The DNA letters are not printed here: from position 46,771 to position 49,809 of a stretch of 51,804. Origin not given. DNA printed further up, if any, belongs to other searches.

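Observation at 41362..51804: Five-gene minus-strand operon (dynamin-like / SNF2 helicase / Mre11-like nuclease / Rad50-like ATPase / HNH nuclease): candidate undescribed DNA-targeting defence or repair system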

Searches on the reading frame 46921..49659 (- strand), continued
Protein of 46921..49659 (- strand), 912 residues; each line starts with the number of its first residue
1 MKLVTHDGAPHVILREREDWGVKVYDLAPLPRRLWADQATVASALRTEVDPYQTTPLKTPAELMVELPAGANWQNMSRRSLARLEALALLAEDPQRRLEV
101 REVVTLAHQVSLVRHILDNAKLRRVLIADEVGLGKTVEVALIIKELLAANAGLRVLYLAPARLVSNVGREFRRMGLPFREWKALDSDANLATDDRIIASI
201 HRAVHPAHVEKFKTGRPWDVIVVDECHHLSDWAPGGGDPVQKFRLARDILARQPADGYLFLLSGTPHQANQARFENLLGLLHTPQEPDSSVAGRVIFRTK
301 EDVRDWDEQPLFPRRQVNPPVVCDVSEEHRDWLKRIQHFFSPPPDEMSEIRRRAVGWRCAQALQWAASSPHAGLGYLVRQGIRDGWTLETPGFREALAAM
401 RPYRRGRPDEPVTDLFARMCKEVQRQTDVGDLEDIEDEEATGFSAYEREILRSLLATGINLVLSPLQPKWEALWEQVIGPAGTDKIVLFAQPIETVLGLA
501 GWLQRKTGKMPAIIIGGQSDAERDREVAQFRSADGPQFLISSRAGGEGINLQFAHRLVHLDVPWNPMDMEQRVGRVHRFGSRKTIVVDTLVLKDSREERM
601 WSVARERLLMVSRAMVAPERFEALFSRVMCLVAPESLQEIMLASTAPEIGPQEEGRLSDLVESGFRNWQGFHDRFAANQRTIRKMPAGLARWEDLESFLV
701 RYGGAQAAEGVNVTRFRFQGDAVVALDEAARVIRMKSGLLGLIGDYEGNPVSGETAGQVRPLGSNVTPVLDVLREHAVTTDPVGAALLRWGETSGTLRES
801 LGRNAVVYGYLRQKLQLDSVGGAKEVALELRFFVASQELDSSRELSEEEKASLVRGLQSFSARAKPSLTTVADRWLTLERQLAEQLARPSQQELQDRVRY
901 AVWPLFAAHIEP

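Call 49: find_encoding_contigs(protein=P0245, flank=10000, max_places=1)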
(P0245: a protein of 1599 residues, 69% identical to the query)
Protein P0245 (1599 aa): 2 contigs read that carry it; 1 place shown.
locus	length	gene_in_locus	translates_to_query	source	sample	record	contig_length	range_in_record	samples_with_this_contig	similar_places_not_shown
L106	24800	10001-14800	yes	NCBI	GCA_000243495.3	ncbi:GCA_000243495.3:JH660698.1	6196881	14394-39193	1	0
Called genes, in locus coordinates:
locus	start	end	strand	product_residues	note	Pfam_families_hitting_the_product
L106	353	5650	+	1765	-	PF00270:DEAD, PF00271:Helicase_C (weak), PF09369:MZB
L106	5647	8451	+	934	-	PF00176:SNF2-rel_dom, PF00270:DEAD (weak), PF04851:ResIII, PF00271:Helicase_C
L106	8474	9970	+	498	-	-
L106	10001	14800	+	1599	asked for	PF02384:N6_Mtase (weak), PF20473:MmeI_Mtase (weak), PF07669:Eco57I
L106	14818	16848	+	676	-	-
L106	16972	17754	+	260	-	PF13391:HNH_2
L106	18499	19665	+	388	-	PF01042:Ribonuc_L-PSP (faint)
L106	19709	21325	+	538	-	PF07583:PSCyt2, PF07587:PSD1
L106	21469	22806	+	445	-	PF07394:DUF1501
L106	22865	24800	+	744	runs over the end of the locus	PF04151:PPC (faint)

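Call 51: search_protein_families(library=padloc, proteins=[L105:55-5334:+, L105:5334-8135:+, L105:8162-9832:+, L105:10001-14203:+, L106:8474-9967:+, L106:14818-16845:+, L009:7542-9020:+, L009:9027-9974:+, L014:15253-18801:+, L015:5427-9017:+], max_evalue=0.00001)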
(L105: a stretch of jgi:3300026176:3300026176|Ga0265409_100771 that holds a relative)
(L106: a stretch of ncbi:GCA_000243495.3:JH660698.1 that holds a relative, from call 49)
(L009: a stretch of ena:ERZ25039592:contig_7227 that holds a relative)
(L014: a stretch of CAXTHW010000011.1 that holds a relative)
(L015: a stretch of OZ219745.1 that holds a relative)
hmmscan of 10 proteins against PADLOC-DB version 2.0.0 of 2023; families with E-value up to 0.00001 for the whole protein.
L105:55-5334:+ (1760 aa): 21 families
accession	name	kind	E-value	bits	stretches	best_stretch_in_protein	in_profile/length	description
PDLC00013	DruE1|DruE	-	1e-94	316.7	3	923-1411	1013-1457/1776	SNF2 family N-terminal domain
PDLC00037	DruE3|DruE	-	4.5e-88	294.6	2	40-292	47-319/2055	SNF2 family N-terminal domain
PDLC00015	DruE2|DruE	-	3.4e-75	251.8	4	998-1100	1168-1270/1887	SNF2 family N-terminal domain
PDLC00014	DruE2|DruE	-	8.2e-71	237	4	1003-1100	1202-1299/1928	SNF2 family N-terminal domain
PDLC00051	DruE4|DruE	-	6e-67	224.3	3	947-1098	1078-1222/1829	SNF2 family N-terminal domain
PDLC00035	DruE3|DruE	-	9.2e-66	220.4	2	40-351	48-378/1460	SNF2 family N-terminal domain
PDLC00036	DruE3|DruE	-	9e-58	193.4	2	93-305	94-314/2023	SNF2 family N-terminal domain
PDLC02896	DpdJ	-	3.9e-31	105.7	2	189-276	328-415/1487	DpdJ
PDLC02503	BrxHI|BrxHII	-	1.4e-21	74.5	1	95-276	28-197/698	BrxHI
PDLC03960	SngC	-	2.1e-20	71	1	96-279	29-201/720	-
PDLC02898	DpdJ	-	1.1e-15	55.4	2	191-276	342-426/506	DpdJ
PDLC02893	DpdJ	-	1.5e-15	54.2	2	91-162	168-239/876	DpdJ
PDLC02569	DrmA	-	5.3e-14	49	1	1003-1077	832-905/1095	DrmA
PDLC02501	BrxHI|BrxHII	-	2.8e-13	46.9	1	95-275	27-197/925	BrxHI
PDLC02570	DrmA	-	2.5e-09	34.1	0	1003-1083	584-663/851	DrmA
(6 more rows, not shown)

L105:5334-8135:+ (934 aa): 40 families (the best 25 are shown)
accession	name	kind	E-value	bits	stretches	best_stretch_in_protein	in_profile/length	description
PDLC02853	DpdE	-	3.1e-202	672.2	1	8-932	4-972/985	DpdE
PDLC02621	DrmD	-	1.3e-84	283.2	1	93-812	115-854/1040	DrmD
PDLC02500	BrxHI|BrxHII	-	1.3e-62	210.6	1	101-609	88-611/933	BrxHI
PDLC02504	BrxHI|BrxHII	-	3.6e-55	185.4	1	78-661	84-668/971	BrxHII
PDLC00659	HmaA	-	8.3e-55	184.2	2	97-414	98-414/1176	SNF2 helicase / DEAD-box helicase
PDLC02572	DrmA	-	9.7e-54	180.7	1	93-613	112-670/1043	DrmA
PDLC02632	DrmD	-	1.3e-49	167.3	1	92-579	116-634/662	DrmD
PDLC02620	DrmD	-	1.3e-46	157.1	1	97-657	93-665/1060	DrmD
PDLC02633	DrmD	-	9.6e-45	150.8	1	93-608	119-675/839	DrmD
PDLC02843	DpdE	-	1.5e-44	150.2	2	86-311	141-340/1091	DpdE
PDLC02623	DrmD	-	5e-41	138.4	2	380-613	444-666/1040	DrmD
PDLC02840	DpdE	-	4.3e-40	135.9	2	107-308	163-342/1091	DpdE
PDLC02634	DrmD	-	4.7e-40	135.2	1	96-631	86-643/900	DrmD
PDLC02619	DrmD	-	4e-33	112.6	2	92-353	21-280/872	DrmD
PDLC02846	DpdE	-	1.5e-31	107.1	2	86-293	145-346/1034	DpdE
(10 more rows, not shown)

L105:8162-9832:+ (557 aa): 2 families
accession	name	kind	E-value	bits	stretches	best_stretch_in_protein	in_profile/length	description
PDLC02402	Aga_SIR2-PNTD1-PNTD2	-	7.4e-09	32.3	1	270-361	437-540/876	Class I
PDLC02418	Aga_SIR2-Kinase-PNTD1-PNTD2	-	7.4e-08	29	1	269-362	314-419/756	Class I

L105:10001-14203:+ (1401 aa): 36 families (the best 25 are shown)
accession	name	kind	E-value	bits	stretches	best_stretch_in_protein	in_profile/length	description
PDLC02643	DrmMI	-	1.1e-64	217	2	463-788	547-881/1347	DrmMI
PDLC02638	DrmMI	-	5.4e-43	145.3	1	463-787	546-883/935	DrmMI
PDLC03622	REase_MTase_IIG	-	1.4e-39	133.3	3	849-948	955-1055/1524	Type IIG restriction enzyme-methyltransferase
PDLC03613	REase_MTase_IIG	-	4.4e-36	122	2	774-1060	747-1026/1250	Type IIG restriction enzyme-methyltransferase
PDLC03620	REase_MTase_IIG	-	1.5e-31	107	2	556-608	675-731/1378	Type IIG restriction enzyme-methyltransferase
PDLC03611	REase_MTase_IIG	-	1.9e-27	93.2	2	465-605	511-653/1532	Type IIG restriction enzyme-methyltransferase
PDLC03618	REase_MTase_IIG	-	9.9e-25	84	1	463-790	541-880/1429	Type IIG restriction enzyme-methyltransferase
PDLC02644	DrmMI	-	1.1e-24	84.4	2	557-614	180-237/988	DrmMI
PDLC02646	DrmMI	-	5.1e-24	82.4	1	529-785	4-292/792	DrmMI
PDLC03614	REase_MTase_IIG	-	5.9e-22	75.1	2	751-926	923-1099/1584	Type IIG restriction enzyme-methyltransferase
PDLC02645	DrmMI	-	1e-21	74.9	2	557-642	664-751/772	DrmMI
PDLC02639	DrmMI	-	1.8e-21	74.1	1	469-653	248-434/803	DrmMI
PDLC03629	REase_MTase_IIG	-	6.3e-20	68.6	1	507-607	432-537/1182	Type IIG restriction enzyme-methyltransferase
PDLC02529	PglX|PglXI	-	2e-14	50.3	1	466-614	194-330/1189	PglX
PDLC03630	REase_MTase_IIG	-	1.3e-13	47.7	1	468-578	367-465/1100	Type IIG restriction enzyme-methyltransferase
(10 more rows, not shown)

L106:8474-9967:+ (498 aa): 3 families
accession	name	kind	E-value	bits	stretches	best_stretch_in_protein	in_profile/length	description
PDLC02402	Aga_SIR2-PNTD1-PNTD2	-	7.3e-13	45.5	1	171-347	354-535/876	Class I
PDLC02394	pAgo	-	6.3e-09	32.1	1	26-362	59-424/1121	-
PDLC02418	Aga_SIR2-Kinase-PNTD1-PNTD2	-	3.5e-08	30.1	1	263-347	319-413/756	Class I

L106:14818-16845:+ (676 aa): 3 families
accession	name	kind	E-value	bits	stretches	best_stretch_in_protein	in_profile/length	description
PDLC03859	LmuB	-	5.3e-13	47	1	31-645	5-584/611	-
PDLC03862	LmuB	-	2.8e-10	37.2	1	426-611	381-566/643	-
PDLC03864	LmuB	-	9.6e-08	29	0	597-649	586-637/657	-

L009:7542-9020:+ (493 aa): 5 families
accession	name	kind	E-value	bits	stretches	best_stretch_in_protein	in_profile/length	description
PDLC04148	HEC-03B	-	2.2e-27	94.2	1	335-423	309-395/458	-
PDLC04707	PDC-M55A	-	6.3e-27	92.6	1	334-422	268-359/421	-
PDLC03878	NsnB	-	8.5e-22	76.4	1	336-490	208-337/345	-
PDLC02980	AriA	-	8e-11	40.4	1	279-412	201-303/304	-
PDLC02979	AriA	-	1.2e-10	39.8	1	330-412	290-373/373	-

L009:9027-9974:+ (316 aa): 0 families

L014:15253-18801:+ (1183 aa): 32 families (the best 25 are shown)
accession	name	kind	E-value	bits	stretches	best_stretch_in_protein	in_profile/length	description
PDLC03632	MTase_III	-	4.8e-163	542.5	1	270-1176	73-981/983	Type III methyltransferase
PDLC03354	MTase_II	-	7.8e-38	128.6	2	363-527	60-210/425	Type II methyltransferase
PDLC03636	MTase_III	-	3.2e-37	126.6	2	441-544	93-194/575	Type III methyltransferase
PDLC03644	MTase_III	-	4.4e-36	122.7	1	349-743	24-420/542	Type III methyltransferase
PDLC03634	MTase_III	-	3.9e-33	113.2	1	363-693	94-425/621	Type III methyltransferase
PDLC03635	MTase_III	-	1.1e-28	98.3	2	363-536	218-361/708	Type III methyltransferase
PDLC03641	MTase_III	-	2.3e-28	97.1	1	360-695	101-429/657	Type III methyltransferase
PDLC03339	MTase_II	-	5e-28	95.9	2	365-536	5-148/399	Type II methyltransferase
PDLC03633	MTase_III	-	5.3e-27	92.8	2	358-531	72-236/616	Type III methyltransferase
PDLC03638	MTase_III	-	2.2e-25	87.1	1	442-705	430-664/816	Type III methyltransferase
PDLC03371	MTase_II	-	5.3e-24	83.1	2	663-721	197-255/260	Type II methyltransferase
PDLC03300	MTase_II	-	5.7e-22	76.2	2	367-530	15-169/302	Type II methyltransferase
PDLC03637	MTase_III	-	4.9e-21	73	1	363-538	121-278/513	Type III methyltransferase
PDLC03738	oMTase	-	4.1e-17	59.9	2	655-720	202-267/376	orphan methyltransferase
PDLC03216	MTase_II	-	5.8e-17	59.7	1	655-721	192-258/364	Type II methyltransferase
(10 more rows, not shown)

L015:5427-9017:+ (1197 aa): 11 families
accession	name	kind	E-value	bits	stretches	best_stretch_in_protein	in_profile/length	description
PDLC05065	PDC-S68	-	0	1493.9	1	21-1195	77-1218/1221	-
PDLC05066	PDC-S68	-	3.2e-141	470.6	1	101-1157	130-1175/1202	-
PDLC05064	PDC-S68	-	8.2e-105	349.7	1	105-1195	205-1251/1273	-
PDLC01734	typeIV_RecD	-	1.9e-43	146.8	2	558-707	342-487/763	RecD_0_IVD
PDLC01148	RecD_like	-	5.4e-34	115.5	2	558-705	316-454/719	RecD/Tra ATPase fused to N-terminal HHH domain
PDLC05035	PDC-S53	-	4.1e-18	62.8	2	557-710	496-631/900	-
PDLC04476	PDC-M16A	-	8.5e-18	62.1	1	572-698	27-182/691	-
PDLC04475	PDC-M16A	-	1.2e-16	58.4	1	571-698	32-185/721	-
PDLC04472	PDC-M16A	-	1.3e-11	41.6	0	983-1037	649-705/930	-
PDLC04474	PDC-M16A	-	5.5e-07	26.4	0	573-695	238-377/917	-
PDLC03920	MkoA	-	9.7e-06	22.1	0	658-697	795-831/1112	-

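Call 52: list_cluster_members(proteins=[P0241])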
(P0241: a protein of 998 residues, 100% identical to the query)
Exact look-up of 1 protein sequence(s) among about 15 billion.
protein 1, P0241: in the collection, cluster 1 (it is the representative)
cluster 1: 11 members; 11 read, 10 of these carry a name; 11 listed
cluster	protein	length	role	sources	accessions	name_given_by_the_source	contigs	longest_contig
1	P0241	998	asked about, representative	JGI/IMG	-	hypothetical protein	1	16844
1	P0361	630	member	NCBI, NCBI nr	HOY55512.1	MAG TPA: N-6 DNA methylase, partial [Opitutaceae bacterium] | N-6 DNA methylase [Opitutaceae bacterium]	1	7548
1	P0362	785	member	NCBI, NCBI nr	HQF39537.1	MAG TPA: N-6 DNA methylase, partial [Opitutaceae bacterium] | N-6 DNA methylase [Opitutaceae bacterium]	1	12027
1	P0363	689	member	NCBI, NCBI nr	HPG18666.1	MAG TPA: N-6 DNA methylase, partial [Opitutaceae bacterium] | N-6 DNA methylase [Opitutaceae bacterium]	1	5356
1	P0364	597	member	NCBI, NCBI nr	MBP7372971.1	MAG: N-6 DNA methylase, partial [Opitutaceae bacterium] | N-6 DNA methylase [Opitutaceae bacterium]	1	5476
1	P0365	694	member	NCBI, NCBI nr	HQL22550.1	MAG TPA: N-6 DNA methylase, partial [Opitutaceae bacterium] | N-6 DNA methylase [Opitutaceae bacterium]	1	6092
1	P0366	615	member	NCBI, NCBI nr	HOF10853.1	MAG TPA: N-6 DNA methylase, partial [Opitutaceae bacterium] | N-6 DNA methylase [Opitutaceae bacterium]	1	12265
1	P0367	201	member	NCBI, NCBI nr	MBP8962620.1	MAG: SAM-dependent DNA methyltransferase, partial [Opitutaceae bacterium] | SAM-dependent DNA methyltransferase [Opitutaceae bacterium]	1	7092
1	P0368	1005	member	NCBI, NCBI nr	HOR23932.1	MAG TPA: N-6 DNA methylase, partial [Opitutaceae bacterium] | N-6 DNA methylase [Opitutaceae bacterium]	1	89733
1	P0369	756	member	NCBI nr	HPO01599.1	N-6 DNA methylase [Opitutaceae bacterium]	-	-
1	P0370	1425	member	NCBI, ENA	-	-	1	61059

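Call 53: find_encoding_contigs(protein=P0370, flank=10000, max_places=2)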
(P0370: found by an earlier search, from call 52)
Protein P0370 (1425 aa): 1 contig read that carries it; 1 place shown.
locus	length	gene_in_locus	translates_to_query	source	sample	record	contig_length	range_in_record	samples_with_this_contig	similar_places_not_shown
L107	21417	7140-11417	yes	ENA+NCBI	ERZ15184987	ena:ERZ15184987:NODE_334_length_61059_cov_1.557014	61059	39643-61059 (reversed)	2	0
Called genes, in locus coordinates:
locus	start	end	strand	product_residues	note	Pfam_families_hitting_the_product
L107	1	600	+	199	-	?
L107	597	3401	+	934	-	PF00176:SNF2-rel_dom, PF00270:DEAD (weak), PF04851:ResIII, PF00271:Helicase_C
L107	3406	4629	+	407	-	PF17761:DUF1016_N, PF06250:YhcG_C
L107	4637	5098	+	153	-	PF05635:23S_rRNA_IVP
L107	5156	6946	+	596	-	PF13271:DUF4062, PF13749:HATPase_c_4, PF13412:HTH_24 (weak)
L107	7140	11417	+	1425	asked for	PF02384:N6_Mtase (weak), PF20473:MmeI_Mtase, PF07669:Eco57I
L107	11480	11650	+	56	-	PF13175:AAA_15 (weak)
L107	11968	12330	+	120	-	PF13366:PDDEXK_3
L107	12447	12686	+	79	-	-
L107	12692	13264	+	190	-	-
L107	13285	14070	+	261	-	PF13391:HNH_2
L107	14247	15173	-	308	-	PF02666:PS_Dcarbxylase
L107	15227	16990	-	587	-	PF00654:Voltage_CLC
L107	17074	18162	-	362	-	PF07470:Glyco_hydro_88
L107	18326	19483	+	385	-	PF00465:Fe-ADH, PF13685:Fe-ADH_2 (weak), PF25137:ADH_Fe_C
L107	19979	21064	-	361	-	PF07470:Glyco_hydro_88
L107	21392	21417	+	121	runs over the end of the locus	PF12647:RNHCP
